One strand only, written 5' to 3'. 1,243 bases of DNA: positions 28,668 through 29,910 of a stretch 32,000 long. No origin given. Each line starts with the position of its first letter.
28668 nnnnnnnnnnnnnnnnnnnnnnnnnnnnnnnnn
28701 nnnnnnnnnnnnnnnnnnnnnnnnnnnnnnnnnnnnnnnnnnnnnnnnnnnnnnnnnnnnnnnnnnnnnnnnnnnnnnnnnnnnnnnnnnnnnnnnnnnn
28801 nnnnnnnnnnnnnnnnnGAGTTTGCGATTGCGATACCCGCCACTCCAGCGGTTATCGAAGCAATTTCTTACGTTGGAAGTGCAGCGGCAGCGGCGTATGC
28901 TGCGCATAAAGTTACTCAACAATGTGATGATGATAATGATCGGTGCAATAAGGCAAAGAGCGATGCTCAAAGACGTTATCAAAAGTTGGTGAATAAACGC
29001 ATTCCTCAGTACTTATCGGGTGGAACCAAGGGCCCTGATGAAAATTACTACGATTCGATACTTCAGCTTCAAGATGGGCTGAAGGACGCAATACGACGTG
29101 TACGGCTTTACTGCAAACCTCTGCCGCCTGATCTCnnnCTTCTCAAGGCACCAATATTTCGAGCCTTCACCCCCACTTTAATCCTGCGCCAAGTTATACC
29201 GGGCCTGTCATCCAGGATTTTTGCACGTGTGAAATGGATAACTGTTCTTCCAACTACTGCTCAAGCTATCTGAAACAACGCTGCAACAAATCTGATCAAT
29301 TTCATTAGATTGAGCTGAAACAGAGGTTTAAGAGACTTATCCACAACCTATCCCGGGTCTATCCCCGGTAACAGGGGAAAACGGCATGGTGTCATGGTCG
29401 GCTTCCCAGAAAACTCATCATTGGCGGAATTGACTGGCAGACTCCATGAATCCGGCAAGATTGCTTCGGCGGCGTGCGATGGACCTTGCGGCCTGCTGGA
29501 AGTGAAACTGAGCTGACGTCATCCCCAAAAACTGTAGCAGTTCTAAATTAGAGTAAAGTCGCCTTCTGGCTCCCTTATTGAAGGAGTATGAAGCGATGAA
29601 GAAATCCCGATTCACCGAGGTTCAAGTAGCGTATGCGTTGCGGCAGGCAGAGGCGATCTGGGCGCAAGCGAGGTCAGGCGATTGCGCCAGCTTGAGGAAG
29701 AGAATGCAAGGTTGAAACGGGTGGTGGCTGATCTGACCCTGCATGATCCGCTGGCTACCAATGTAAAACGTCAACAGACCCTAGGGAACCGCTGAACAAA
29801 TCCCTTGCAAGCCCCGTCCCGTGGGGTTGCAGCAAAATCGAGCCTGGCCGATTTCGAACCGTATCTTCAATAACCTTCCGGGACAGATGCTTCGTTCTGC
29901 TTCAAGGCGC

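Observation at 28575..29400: Rhs C-terminal tip of unrecognised type with no immunity gene downstream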

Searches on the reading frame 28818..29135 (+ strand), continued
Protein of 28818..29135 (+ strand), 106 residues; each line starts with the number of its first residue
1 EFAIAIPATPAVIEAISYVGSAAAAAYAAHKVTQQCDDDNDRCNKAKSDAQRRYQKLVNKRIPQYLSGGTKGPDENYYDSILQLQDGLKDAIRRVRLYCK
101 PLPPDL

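Call 55: predict_structure(alignment_id=A4)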
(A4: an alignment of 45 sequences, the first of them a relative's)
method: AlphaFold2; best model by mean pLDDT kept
length: 179 residues; sequences in the alignment: 45
mean_pLDDT: 92.2   pTM: 0.89
mean pLDDT of the five models: 92.2, 91.2, 90.9, 90.3, 90.0
residues with pLDDT >= 90: 151; 70-90: 18; 50-70: 5; < 50: 5
segments of 3 or more residues with pLDDT < 50: 1-5
pLDDT, mean of each block of 10 residues (from residue 1): 58 96 95 96 97 92 95 81 92 95 98 91 96 98 97 98 97 85
secondary structure, 60 per line:
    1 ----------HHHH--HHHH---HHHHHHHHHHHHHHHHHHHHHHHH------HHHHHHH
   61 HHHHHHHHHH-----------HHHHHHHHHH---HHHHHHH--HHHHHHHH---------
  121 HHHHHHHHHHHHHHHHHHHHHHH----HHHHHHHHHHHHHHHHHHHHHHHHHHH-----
elements in order: H11-14 H17-20 H24-47 H54-70 H82-91 H95-101 H104-111 H121-143 H148-174

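Call 60: fold_search(model_id=the predicted structure, library=pdb)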
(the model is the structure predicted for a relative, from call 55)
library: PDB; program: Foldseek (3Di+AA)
matches with E <= 10: 113; with E <= 0.001: 0
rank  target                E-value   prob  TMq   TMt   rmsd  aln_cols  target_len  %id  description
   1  6dg6_A                5.3e-01  0.30  0.20  0.31  14.2       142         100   13  Structure of a de novo designed Interleukin-2/Interleukin-15 mimetic (released 2019-01-16)
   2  6dg6_D                8.4e-01  0.28  0.21  0.33  13.7       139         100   12  Structure of a de novo designed Interleukin-2/Interleukin-15 mimetic (released 2019-01-16)
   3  3jbi_V                8.8e-01  0.20  0.24  0.29  16.6       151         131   14  MDFF model of the vinculin tail domain bound to F-actin (released 2015-11-04)
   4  3cax                  9.2e-01  0.33  0.26  0.14  16.5       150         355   11  Crystal structure of uncharacterized protein PF0695 (released 2008-03-18)
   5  6dg6_F                1.2e+00  0.16  0.19  0.30  13.7       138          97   13  Structure of a de novo designed Interleukin-2/Interleukin-15 mimetic (released 2019-01-16)
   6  7cub_C                1.3e+00  0.16  0.29  0.28  20.7       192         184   11  2.55-Angstrom Cryo-EM structure of Cytochrome bo3 from Escherichia coli in Native Membrane (released 2021-08-25)
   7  1aep                  1.3e+00  0.15  0.22  0.25  12.7       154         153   11  MOLECULAR STRUCTURE OF AN APOLIPOPROTEIN DETERMINED AT 2.5-ANGSTROMS RESOLUTION (released 1994-01-31)
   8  3jbk_M                1.5e+00  0.14  0.24  0.30  17.0       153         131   14  Cryo-EM reconstruction of the metavinculin-actin interface (released 2015-11-04)
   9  6dg6_C                1.8e+00  0.18  0.22  0.34  13.7       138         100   12  Structure of a de novo designed Interleukin-2/Interleukin-15 mimetic (released 2019-01-16)
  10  6zpp                  1.8e+00  0.18  0.29  0.31  10.5       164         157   14  g7941: a virulence factor from Drechmaria coniospora (released 2022-01-19)
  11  8hcr_S                1.8e+00  0.13  0.25  0.24  20.1       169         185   15  Cryo-EM structure of the Mycobacterium tuberculosis cytochrome bcc:aa3 supercomplex and a novel inhibitor targeting su (released 2023-05-03)
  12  8qqk_C                1.9e+00  0.08  0.21  0.20  20.6       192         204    8  Cryo-EM structure of E. coli cytochrome bo3 quinol oxidase assembled in peptidiscs (released 2024-04-24)
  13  8dz8_G                2.1e+00  0.11  0.18  0.30  14.4       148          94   10  Neoleukin 4, a de novo designed IL-4 mimetic (released 2023-03-29)
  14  7a26_EEE              2.1e+00  0.04  0.17  0.11  17.4       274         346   14  Structure of soluble SmhA crystal form 1 of the tripartite alpha-pore forming toxin, Smh, from Serratia marcescens. (released 2021-03-31)
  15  7xmc_C                2.5e+00  0.14  0.26  0.26  16.7       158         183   14  Cryo-EM structure of Cytochrome bo3 from Escherichia coli, apo structure with DMSO (released 2022-12-21)
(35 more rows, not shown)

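Call 65: search_dna_similar(query=window:28818-29135:+, collection=plasmids, mode=protein, max_rows=15, max_evalue=0.001)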
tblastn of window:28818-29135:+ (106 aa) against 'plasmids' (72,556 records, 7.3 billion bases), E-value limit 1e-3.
Records with a match: 5; places in all: 5; records where one place covers at least 80% of the query: 0.
Best place of each record, by identity: <60% 5.
By first word of the organism name: Ralstonia 3; Cupriavidus 2.
By predicted mobility (MOB-suite, as given by PLSDB): mobilizable 3; non-mobilizable 2.
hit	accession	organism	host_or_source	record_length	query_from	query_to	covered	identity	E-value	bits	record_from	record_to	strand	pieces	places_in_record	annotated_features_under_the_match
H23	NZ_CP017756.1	Cupriavidus malaysiensis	cell culture,Lake Kulim, Kedah, Malaysia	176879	36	106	67%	57.7%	1e-18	86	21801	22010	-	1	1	RHS repeat protein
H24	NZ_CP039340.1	Ralstonia pseudosolanacearum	-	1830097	30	106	73%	50.6%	2e-19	88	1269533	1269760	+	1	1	none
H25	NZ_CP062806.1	Cupriavidus basilensis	Cell culture,Sediment of a freshwater ...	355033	51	106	53%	50.0%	1e-8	58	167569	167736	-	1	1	exonuclease domain-containing protein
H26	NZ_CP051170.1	Ralstonia pseudosolanacearum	Whole organism,potato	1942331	31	77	44%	51.1%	8e-7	52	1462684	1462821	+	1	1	none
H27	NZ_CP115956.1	Ralstonia pseudosolanacearum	Solanum tuberosum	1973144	31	77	44%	51.1%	1e-6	52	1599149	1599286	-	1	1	none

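Call 66: get_annotated_region(hit=H23, flank=7000)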
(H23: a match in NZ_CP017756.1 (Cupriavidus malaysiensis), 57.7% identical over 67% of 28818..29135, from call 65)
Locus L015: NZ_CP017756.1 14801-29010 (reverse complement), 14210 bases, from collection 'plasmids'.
description: Cupriavidus malaysiensis strain USMAA1020 isolate pure plasmid unnamed1, complete sequence
organism: Cupriavidus malaysiensis (NCBI taxid 367825)
taxonomy: Bacteria; Pseudomonadota; Betaproteobacteria; Burkholderiales; Burkholderiaceae; Cupriavidus; Cupriavidus malaysiensis
host: -; source: cell culture,Lake Kulim, Kedah, Malaysia; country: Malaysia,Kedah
typing (MOB-suite, as given by PLSDB): non-mobilizable; replicon rep_cluster_381
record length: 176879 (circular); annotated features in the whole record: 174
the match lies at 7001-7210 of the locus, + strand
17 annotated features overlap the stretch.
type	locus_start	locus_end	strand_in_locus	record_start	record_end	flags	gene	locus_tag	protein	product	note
CDS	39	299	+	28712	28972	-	-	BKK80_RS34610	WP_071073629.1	hypothetical protein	-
CDS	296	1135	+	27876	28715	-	-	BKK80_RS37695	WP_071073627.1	hypothetical protein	-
CDS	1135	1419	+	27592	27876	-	-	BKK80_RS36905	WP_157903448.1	hypothetical protein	-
CDS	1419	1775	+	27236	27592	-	-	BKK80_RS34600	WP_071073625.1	hypothetical protein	-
CDS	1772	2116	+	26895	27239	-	-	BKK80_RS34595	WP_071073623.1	DUF4031 domain-containing protein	-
CDS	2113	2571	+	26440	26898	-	-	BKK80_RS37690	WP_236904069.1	hypothetical protein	-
CDS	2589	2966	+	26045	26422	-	-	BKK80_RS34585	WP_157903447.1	hypothetical protein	-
CDS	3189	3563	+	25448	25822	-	-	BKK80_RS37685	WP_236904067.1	hypothetical protein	-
CDS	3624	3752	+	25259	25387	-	-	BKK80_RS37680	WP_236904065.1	DUF1643 domain-containing protein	-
CDS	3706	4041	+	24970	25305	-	-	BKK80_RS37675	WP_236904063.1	DUF1643 domain-containing protein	-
CDS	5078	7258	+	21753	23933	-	-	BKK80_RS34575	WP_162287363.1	RHS repeat protein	-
CDS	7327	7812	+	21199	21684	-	-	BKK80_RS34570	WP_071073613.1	hypothetical protein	-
CDS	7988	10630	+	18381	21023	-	-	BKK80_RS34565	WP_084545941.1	DUF6531 domain-containing protein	-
CDS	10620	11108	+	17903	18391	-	-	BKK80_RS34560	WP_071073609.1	hypothetical protein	-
CDS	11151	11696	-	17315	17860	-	-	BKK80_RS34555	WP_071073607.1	hypothetical protein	-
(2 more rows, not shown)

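Call 81: search_solved_structures(query=A4, max_evalue=10, show_alignments=0)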
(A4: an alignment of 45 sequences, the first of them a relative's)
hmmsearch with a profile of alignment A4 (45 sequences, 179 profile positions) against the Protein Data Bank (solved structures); distinct sequences matched with E-value up to 10: 4.
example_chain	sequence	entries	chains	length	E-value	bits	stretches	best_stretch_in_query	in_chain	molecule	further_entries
5dz8_A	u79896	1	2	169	1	12.4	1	59-102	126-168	BspA (BspA_V)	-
1k4r_A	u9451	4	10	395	2.1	11.4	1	53-91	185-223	MAJOR ENVELOPE PROTEIN E | TICK-BORNE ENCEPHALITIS VIRUS GLYCOPROTEIN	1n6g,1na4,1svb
1urz_A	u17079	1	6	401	2.2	11.3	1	53-91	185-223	ENVELOPE PROTEIN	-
6j5g_A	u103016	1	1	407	2.2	11.3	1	53-91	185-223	Envelope protein E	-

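Call 82: search_protein_families(library=ncbifam, proteins=[P0003, P0001, P0104, P0110, P0154, L001:5132-5677:+, L010:6309-6848:+], max_evalue=1)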
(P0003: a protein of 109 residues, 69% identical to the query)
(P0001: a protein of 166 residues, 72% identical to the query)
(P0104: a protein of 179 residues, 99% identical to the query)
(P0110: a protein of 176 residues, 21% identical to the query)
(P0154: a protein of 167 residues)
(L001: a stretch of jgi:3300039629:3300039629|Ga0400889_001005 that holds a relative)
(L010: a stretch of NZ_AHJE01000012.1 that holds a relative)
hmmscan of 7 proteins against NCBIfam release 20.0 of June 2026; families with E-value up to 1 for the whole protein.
P0003 (109 aa): 0 families

P0001 (166 aa): 1 family
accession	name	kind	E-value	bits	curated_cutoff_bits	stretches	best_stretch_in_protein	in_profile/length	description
TIGR03696.1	Rhs_assc_core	domain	3.5e-08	33.9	32.5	1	2-31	47-76/76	RHS repeat-associated core domain-containing protein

P0104 (179 aa): 0 families

P0110 (176 aa): 0 families

P0154 (167 aa): 0 families

L001:5132-5677:+ (182 aa): 0 families

L010:6309-6848:+ (180 aa): 0 families

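Call 83: search_protein_families(library=padloc, proteins=[P0003, P0001, P0104, P0110, P0154], max_evalue=1)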
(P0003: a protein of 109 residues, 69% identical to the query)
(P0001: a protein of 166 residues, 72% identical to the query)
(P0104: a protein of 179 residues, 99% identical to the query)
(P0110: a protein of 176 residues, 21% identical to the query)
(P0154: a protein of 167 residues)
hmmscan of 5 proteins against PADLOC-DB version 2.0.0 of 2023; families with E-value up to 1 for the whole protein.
P0003 (109 aa): 0 families

P0001 (166 aa): 0 families

P0104 (179 aa): 0 families

P0110 (176 aa): 0 families

P0154 (167 aa): 0 families

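Call 94: search_protein_families(library=pfam, proteins=[P0014, P0019, P0047, P0071, P0010, P0025], max_evalue=0.0001)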
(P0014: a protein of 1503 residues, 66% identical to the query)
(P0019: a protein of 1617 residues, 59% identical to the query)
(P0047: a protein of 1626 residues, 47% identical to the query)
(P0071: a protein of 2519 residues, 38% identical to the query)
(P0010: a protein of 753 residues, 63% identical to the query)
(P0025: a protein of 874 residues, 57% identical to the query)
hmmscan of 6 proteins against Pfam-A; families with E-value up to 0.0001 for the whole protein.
P0014 (1503 aa): 3 families
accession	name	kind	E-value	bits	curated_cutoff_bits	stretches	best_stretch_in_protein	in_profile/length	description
PF05593.20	RHS_repeat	-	2.2e-50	168.5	22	4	695-732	1-38/38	RHS Repeat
PF15283.12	DUF4595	-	6.5e-08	33.2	34.2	0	564-681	1-91/202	Domain of unknown function (DUF4595) with porin-like fold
PF03527.20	RHS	-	3.6e-05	24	27.9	0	1255-1286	2-33/38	RHS protein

P0019 (1617 aa): 2 families
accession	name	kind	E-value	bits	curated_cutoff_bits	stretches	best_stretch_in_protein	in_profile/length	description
PF05593.20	RHS_repeat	-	5e-61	202.5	22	6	942-977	1-36/38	RHS Repeat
PF20148.4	DUF6531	-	3.6e-06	27.6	24.1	1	227-310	2-70/74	Domain of unknown function (DUF6531)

P0047 (1626 aa): 3 families
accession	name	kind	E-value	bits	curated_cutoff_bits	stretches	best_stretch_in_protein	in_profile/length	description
PF16640.11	Big_3_5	-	4.2e-173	562.9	35.5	9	240-323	2-88/88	Bacterial Ig-like domain (group 3)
PF05593.20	RHS_repeat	-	7.4e-40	135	22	2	986-1022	1-37/38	RHS Repeat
PF17957.7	Big_7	-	1.9e-06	28.8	24.1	0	144-210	5-70/70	Bacterial Ig domain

P0071 (2519 aa): 11 families
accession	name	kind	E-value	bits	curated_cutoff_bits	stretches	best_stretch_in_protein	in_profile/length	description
PF05593.20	RHS_repeat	-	1.4e-65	217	22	3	884-918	1-35/38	RHS Repeat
PF25275.1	Golvesin_C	-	7.2e-39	133.3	31.6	2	2166-2262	35-131/132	Golvesin C-terminal domain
PF13385.13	Laminin_G_3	-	3.5e-30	105.6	27.6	2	1532-1687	4-150/151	Concanavalin A-like lectin/glucanases superfamily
PF17963.7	Big_9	-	1.2e-12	49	23.6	1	1060-1150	1-88/89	Bacterial Ig domain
PF20148.4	DUF6531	-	2.3e-12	47.5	24.1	1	194-263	1-74/74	Domain of unknown function (DUF6531)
PF17892.7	Cadherin_5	-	5.4e-12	45.8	26.5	1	1060-1152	2-97/98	Cadherin-like domain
PF17803.7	Cadherin_4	-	1e-10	42.4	25.1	1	1060-1120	11-71/71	Bacterial cadherin-like domain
PF02210.31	Laminin_G_2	-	1e-09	39.4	22.9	0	1330-1381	35-87/126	Laminin G domain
PF18884.5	TSP3_bac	-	5.1e-08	33.1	25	0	1186-1206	1-21/22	Bacterial TSP3 repeat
PF03527.20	RHS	-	6e-08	32.9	27.9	1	2270-2304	2-36/38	RHS protein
PF00054.30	Laminin_G_1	-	1.2e-07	32.5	24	0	1593-1663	29-101/131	Laminin G domain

P0010 (753 aa): 1 family
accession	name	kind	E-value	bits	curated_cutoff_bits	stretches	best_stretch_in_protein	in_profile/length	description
PF05593.20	RHS_repeat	-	1.1e-35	121.7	22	3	125-155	1-31/38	RHS Repeat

P0025 (874 aa): 2 families
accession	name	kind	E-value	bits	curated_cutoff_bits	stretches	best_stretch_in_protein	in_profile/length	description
PF05593.20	RHS_repeat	-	1e-22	80.4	22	1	627-656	1-30/38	RHS Repeat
PF20148.4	DUF6531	-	2e-12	47.7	24.1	1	99-171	5-74/74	Domain of unknown function (DUF6531)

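Call 96: fold_search(model_id=the predicted structure, library=viral)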
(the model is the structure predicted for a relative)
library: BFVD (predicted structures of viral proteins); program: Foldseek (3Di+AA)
matches with E <= 10: 360; with E <= 0.001: 0
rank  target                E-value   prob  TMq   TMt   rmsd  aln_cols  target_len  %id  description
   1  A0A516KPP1            5.1e-01  0.23  0.22  0.16  13.9       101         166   15  (no name in the UniProt tables at hand)
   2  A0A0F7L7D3            6.7e-01  0.21  0.27  0.21  13.2       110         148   14  Uncharacterized protein [uncultured marine virus]
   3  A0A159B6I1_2          7.5e-01  0.23  0.29  0.06  18.0       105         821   14  (no name in the UniProt tables at hand)
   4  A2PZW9                7.9e-01  0.80  0.50  0.52  15.1       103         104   12  GfV-C6-ORF2 [Ichnoviriform fumiferanae]
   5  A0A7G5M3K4            7.9e-01  0.75  0.47  0.30   4.3        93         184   14  (no name in the UniProt tables at hand)
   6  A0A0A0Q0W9            8.8e-01  0.90  0.48  0.74   2.8        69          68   17  Uncharacterized protein [Pectobacterium bacteriophage PM2]
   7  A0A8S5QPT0            9.3e-01  0.72  0.42  0.25  11.9        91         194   13  Intron-binding protein aquarius N-terminus (Fragment) [Siphoviridae sp. ctB9E3]
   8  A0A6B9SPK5            9.8e-01  0.90  0.48  0.14   8.7        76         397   14  (no name in the UniProt tables at hand)
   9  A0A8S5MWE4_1          9.8e-01  0.72  0.49  0.08   7.5        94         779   17  Tail protein [Siphoviridae sp. ctsBB38]
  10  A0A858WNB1            1.1e+00  0.77  0.51  0.44  18.9        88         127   20  Uncharacterized protein [Xanthomonas phage FoX4]
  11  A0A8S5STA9            1.1e+00  0.54  0.36  0.40   4.9        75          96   11  Uncharacterized protein [Myoviridae sp. ctZ2t4]
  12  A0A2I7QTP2            1.1e+00  0.25  0.33  0.33  10.4        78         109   13  (no name in the UniProt tables at hand)
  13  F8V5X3                1.1e+00  0.14  0.26  0.19  11.8       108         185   12  Capsid protein [Acanthamoeba polyphaga mimivirus]
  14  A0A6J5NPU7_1          1.2e+00  0.57  0.39  0.05   5.9        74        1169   23  Helicase/UvrB, N-terminal [uncultured Caudovirales phage]
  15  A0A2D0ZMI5            1.2e+00  0.25  0.33  0.12   8.1        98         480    7  G protein coupled receptor [vespertilionid gammaherpesvirus 3]
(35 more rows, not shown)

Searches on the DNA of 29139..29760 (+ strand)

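Call 64: search_dna_similar(query=window:29139-29760:+, collection=plasmids, mode=distant, max_rows=10, max_evalue=0.001)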
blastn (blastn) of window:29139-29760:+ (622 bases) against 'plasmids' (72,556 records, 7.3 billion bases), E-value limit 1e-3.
Records with a match: 556; places in all: 561; records where one place covers at least 80% of the query: 0.
Best place of each record, by identity: 80-90% 553; 60-80% 3.
By first word of the organism name: Klebsiella 521; Escherichia 28; Agrobacterium 1; Rhizobium 1; Phyllobacterium 1; Sphingomonas 1; Ralstonia 1; Enterobacter 1; Burkholderia 1.
By predicted mobility (MOB-suite, as given by PLSDB): non-mobilizable 479; conjugative 61; mobilizable 16.
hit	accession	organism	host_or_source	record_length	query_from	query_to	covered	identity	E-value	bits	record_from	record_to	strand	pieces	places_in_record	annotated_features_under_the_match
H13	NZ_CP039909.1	Agrobacterium tumefaciens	-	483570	532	603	12%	76.4%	3e-4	55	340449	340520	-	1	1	none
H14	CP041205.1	Rhizobium sp. NIBRBAC000502774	Genome assembly,Coal mine soil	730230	532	596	10%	80.0%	7e-6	60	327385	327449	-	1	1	none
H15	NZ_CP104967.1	Phyllobacterium sp. A18/5-2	Vicia costata,cell culture,root nodule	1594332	541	603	10%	79.4%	9e-5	56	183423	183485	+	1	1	none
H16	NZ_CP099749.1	Klebsiella pneumoniae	Homo sapiens,Rectal swab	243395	545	598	9%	87.3%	2e-6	62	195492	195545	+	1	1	IS3 family transposase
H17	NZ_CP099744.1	Klebsiella pneumoniae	Homo sapiens,sputum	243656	545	598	9%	87.3%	2e-6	62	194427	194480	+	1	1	IS3 family transposase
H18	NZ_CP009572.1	Sphingomonas taxi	Plant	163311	547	602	9%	83.9%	2e-6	62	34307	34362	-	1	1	none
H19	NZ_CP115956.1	Ralstonia pseudosolanacearum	Solanum tuberosum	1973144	545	603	9%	79.7%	3e-4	54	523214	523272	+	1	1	none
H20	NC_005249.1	Klebsiella pneumoniae CG43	-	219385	545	594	8%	88.2%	7e-6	59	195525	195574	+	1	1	IS3 family transposase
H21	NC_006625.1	Klebsiella pneumoniae subsp. pneumoniae NTUH-K2044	isolated from blood of a patient with ...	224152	545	594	8%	88.2%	7e-6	59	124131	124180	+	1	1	IS3 family transposase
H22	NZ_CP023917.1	Klebsiella pneumoniae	Homo sapiens,urine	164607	545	594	8%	88.2%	7e-6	59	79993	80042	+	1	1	none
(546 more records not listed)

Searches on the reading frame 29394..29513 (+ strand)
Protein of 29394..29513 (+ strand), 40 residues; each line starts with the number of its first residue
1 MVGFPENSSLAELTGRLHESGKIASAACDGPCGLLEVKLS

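Call 6: search_protein_families(library=pfam, proteins=[window:29394-29513:+], max_evalue=1)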
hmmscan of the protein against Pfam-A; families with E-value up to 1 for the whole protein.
window:29394-29513:+ (40 aa): 1 family
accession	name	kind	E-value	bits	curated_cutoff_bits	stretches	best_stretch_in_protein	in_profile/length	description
PF01965.30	DJ-1_PfpI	-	0.24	11.6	26.6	1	6-38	79-111/165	DJ-1/PfpI family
